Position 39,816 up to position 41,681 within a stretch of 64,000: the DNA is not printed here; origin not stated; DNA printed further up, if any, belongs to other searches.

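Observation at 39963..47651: The megasynthase ends in a second heterocyclisation domain with no cognate carrier protein (tandem Cy, trans-acting)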

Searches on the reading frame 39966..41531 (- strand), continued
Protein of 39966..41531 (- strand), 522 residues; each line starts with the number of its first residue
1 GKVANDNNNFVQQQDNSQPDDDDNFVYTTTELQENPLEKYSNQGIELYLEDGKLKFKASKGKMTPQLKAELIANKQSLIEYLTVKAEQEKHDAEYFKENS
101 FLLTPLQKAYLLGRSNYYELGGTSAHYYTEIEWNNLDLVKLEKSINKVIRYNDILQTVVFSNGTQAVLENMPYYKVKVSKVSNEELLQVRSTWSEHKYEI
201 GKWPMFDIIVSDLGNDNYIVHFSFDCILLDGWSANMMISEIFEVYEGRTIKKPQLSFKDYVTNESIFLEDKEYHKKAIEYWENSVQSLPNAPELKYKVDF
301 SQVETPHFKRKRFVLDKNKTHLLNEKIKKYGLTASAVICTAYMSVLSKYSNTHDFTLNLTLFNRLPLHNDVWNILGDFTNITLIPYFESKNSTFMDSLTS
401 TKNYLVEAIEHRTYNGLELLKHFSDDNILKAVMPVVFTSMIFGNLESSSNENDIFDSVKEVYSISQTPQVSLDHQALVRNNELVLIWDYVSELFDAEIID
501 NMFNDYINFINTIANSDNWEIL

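Call 59: find_encoding_contigs(protein=P0145, flank=10000, max_places=2)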
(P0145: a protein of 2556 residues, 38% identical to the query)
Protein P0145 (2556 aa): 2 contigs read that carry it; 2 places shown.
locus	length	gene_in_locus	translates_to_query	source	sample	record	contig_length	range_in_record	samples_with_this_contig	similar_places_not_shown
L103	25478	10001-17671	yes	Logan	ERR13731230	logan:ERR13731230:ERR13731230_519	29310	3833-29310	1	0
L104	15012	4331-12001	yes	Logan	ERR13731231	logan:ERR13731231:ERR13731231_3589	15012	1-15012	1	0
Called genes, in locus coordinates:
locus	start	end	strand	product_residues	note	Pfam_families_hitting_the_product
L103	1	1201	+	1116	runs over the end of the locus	PF00501:AMP-binding, PF13847:Methyltransf_31 (faint), PF08242:Methyltransf_12 (weak), PF13489:Methyltransf_23 (weak), PF13649:Methyltransf_25 (faint), PF00550:PP-binding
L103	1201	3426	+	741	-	PF01408:GFO_IDH_MocA, PF13649:Methyltransf_25 (faint), PF13489:Methyltransf_23 (weak), PF08242:Methyltransf_12, PF13847:Methyltransf_31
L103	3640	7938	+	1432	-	PF18563:TubC_N, PF00668:Condensation, PF00501:AMP-binding, PF13193:AMP-binding_C, PF00975:Thioesterase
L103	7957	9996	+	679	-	PF00501:AMP-binding, PF23024:AMP-dom_DIP2-like (weak), PF23297:ACP_SdgA_C (weak), PF00550:PP-binding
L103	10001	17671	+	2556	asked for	PF00109:ketoacyl-synt, PF02801:Ketoacyl-synt_C, PF16197:KAsynt_C_assoc, PF00698:Acyl_transf_1, PF00668:Condensation, PF00501:AMP-binding, PF00550:PP-binding, PF00668:Condensation, +1 more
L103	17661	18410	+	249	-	PF00975:Thioesterase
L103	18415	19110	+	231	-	PF13468:Glyoxalase_3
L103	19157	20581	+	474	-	PF01039:Carboxyl_trans, PF06833:MdcE (faint), PF03255:ACCA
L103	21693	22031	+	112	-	-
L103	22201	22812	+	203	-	PF00440:TetR_N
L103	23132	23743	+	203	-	PF00440:TetR_N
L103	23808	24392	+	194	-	PF09605:Trep_Strep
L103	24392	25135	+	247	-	PF02361:CbiQ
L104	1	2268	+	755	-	?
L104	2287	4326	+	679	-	PF00501:AMP-binding, PF23024:AMP-dom_DIP2-like (weak), PF23297:ACP_SdgA_C (weak), PF00550:PP-binding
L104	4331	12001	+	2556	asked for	PF00109:ketoacyl-synt, PF02801:Ketoacyl-synt_C, PF16197:KAsynt_C_assoc, PF00698:Acyl_transf_1, PF00668:Condensation, PF00501:AMP-binding, PF00550:PP-binding, PF00668:Condensation, +1 more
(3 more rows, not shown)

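Call 60: fold_search(model_id=the predicted structure, library=pdb)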
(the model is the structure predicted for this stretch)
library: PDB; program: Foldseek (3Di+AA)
matches with E <= 10: 694; with E <= 0.001: 274
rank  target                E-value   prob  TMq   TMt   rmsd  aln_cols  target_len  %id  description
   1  5t3e_A                2.0e-42  1.00  0.75  0.90   2.1       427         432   31  Crystal structure of a nonribosomal peptide synthetase heterocyclization domain. (released 2016-11-02)
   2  5t81_A                6.1e-42  1.00  0.74  0.76  18.2       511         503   26  Rhombohedral crystal form of the EpoB NRPS cyclization-docking bidomain from Sorangium cellulosum (released 2016-11-09)
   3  5t7z                  1.9e-41  1.00  0.74  0.78  19.2       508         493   26  Monoclinic crystal form of the EpoB NRPS cyclization-docking bidomain from Sorangium cellulosum (released 2016-11-09)
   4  5t3e_B                2.4e-41  1.00  0.75  0.90   2.1       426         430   31  Crystal structure of a nonribosomal peptide synthetase heterocyclization domain. (released 2016-11-02)
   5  7ly7_A                5.2e-40  1.00  0.75  0.44   2.5       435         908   30  Crystal structure of the elongation module of the bacillamide NRPS, BmdB, in complex with the oxidase BmdC (released 2022-02-02)
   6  7jtj                  1.2e-39  1.00  0.72  0.89   2.4       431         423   31  Crystal structure of the second heterocyclization domain of yersiniabactin synthetase (released 2021-10-06)
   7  7ly4_E                1.2e-39  1.00  0.73  0.47   2.9       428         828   31  Cryo-EM structure of the elongation module of the bacillamide NRPS, BmdB, in complex with the oxidase, BmdC (released 2022-02-02)
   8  7jua                  2.0e-39  1.00  0.73  0.89   2.1       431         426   32  Crystal structure of the second heterocyclization domain of yersiniabactin synthetase at 2.35 A resolution (released 2021-09-22)
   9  5t81_B                2.0e-39  1.00  0.74  0.77  21.4       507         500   26  Rhombohedral crystal form of the EpoB NRPS cyclization-docking bidomain from Sorangium cellulosum (released 2016-11-09)
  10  7en1_A                1.7e-31  1.00  0.73  0.30   2.5       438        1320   24  Pyochelin synthetase, a dimeric nonribosomal peptide synthetase elongation module-after-condensation (released 2021-12-22)
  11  7emy_A                2.4e-31  1.00  0.73  0.29   2.6       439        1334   24  Pyochelin synthetase, a dimeric nonribosomal peptide synthetase elongation module (released 2021-12-22)
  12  7en2_A                3.2e-31  1.00  0.74  0.30   2.6       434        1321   25  Pyochelin synthetase, a dimeric nonribosomal peptide synthetase elongation module-after-condensation, condensation (released 2021-12-22)
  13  7en2_B                1.2e-30  1.00  0.73  0.28   2.6       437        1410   24  Pyochelin synthetase, a dimeric nonribosomal peptide synthetase elongation module-after-condensation, condensation (released 2021-12-22)
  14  6lta                  1.3e-30  1.00  0.70  0.40   3.2       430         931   27  Crystal Structure of Nonribosomal peptide synthetases (NRPS), FmoA3 (S1046A) (released 2021-02-24)
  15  6ltb                  3.0e-30  1.00  0.69  0.40   2.8       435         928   26  Crystal Structure of Nonribosomal peptide synthetases (NRPS), FmoA3 (S1046A)-AMPPNP bound form (released 2021-02-24)
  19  7ry6_MODEL_1_A        1.1e-27  1.00  0.68  0.77   4.0       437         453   27  Solution NMR structural bundle of the first cyclization domain from yersiniabactin synthetase (Cy1) impacted b (released 2022-07-13)
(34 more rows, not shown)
